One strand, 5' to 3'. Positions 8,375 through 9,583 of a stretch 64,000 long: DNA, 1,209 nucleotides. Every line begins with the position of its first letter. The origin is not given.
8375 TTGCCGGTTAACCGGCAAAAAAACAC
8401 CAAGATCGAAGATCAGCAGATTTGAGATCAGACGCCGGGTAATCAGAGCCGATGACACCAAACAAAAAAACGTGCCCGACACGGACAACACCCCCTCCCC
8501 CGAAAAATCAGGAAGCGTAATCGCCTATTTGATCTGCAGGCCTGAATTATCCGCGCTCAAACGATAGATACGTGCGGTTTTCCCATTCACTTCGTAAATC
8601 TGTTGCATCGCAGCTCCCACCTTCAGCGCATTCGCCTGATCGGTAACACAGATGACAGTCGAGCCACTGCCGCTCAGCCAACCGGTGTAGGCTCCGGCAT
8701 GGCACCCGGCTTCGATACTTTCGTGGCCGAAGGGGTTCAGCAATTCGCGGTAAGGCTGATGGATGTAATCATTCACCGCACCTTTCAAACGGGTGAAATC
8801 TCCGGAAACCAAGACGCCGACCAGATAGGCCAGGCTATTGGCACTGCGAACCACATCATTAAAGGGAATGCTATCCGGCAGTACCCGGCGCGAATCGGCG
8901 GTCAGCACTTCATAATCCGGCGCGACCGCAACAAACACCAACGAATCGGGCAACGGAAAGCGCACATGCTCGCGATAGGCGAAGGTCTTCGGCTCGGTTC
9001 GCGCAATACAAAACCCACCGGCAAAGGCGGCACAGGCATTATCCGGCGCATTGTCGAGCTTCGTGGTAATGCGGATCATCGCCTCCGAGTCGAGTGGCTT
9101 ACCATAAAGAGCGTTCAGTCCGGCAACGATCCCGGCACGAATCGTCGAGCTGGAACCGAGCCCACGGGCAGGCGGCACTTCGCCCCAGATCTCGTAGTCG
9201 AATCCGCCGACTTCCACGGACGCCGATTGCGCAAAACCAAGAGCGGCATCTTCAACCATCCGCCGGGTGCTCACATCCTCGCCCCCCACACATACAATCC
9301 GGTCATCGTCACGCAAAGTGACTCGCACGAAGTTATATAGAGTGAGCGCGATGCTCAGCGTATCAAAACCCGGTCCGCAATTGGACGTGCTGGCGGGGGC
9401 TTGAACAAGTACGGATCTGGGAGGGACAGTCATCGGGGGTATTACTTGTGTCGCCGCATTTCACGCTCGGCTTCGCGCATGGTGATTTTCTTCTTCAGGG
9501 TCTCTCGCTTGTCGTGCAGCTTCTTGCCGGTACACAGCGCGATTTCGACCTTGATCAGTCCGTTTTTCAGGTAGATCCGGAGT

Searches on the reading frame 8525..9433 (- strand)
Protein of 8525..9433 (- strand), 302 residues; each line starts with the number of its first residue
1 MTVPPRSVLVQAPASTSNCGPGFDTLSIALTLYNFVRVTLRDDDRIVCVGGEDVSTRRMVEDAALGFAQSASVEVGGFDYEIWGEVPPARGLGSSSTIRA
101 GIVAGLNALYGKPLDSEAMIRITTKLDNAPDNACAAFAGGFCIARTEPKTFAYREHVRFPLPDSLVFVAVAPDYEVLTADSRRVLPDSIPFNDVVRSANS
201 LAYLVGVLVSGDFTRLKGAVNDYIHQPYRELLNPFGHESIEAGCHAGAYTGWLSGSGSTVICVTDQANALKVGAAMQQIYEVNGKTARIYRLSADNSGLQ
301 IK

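Call 65: find_encoding_contigs(protein=window:8525-9433:-, flank=10000, max_places=2)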
Protein window:8525-9433:- (302 aa): 3 contigs read that carry it; 2 places shown.
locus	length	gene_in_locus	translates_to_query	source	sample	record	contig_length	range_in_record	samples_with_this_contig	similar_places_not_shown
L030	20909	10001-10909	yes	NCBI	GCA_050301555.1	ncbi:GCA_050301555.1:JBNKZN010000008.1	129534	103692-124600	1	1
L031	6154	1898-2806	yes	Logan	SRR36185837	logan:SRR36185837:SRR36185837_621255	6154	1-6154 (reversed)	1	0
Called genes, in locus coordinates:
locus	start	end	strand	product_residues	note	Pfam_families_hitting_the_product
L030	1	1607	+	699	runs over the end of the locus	PF00890:FAD_binding_2, PF07992:Pyr_redox_2 (faint)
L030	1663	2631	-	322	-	PF01869:BcrAD_BadFG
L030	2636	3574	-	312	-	PF02729:OTCace_N, PF00185:OTCace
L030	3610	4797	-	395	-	PF00202:Aminotran_3, PF00155:Aminotran_1_2 (faint)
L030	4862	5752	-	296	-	PF00696:AA_kinase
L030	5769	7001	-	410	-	PF01960:ArgJ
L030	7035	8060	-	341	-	PF01118:Semialdhyde_dh, PF22698:Semialdhyde_dhC_1, PF02774:Semialdhyde_dhC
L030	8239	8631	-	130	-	PF00380:Ribosomal_S9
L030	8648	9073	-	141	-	PF00572:Ribosomal_L13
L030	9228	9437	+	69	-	PF01192:RNA_pol_Rpb6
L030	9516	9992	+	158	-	PF01668:SmpB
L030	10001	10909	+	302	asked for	PF00288:GHMP_kinases_N, PF08544:GHMP_kinases_C (weak)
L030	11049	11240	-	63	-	-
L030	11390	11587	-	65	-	-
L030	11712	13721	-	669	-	PF00089:Trypsin, PF13365:Trypsin_2 (weak)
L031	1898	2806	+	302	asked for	PF00288:GHMP_kinases_N, PF08544:GHMP_kinases_C (weak)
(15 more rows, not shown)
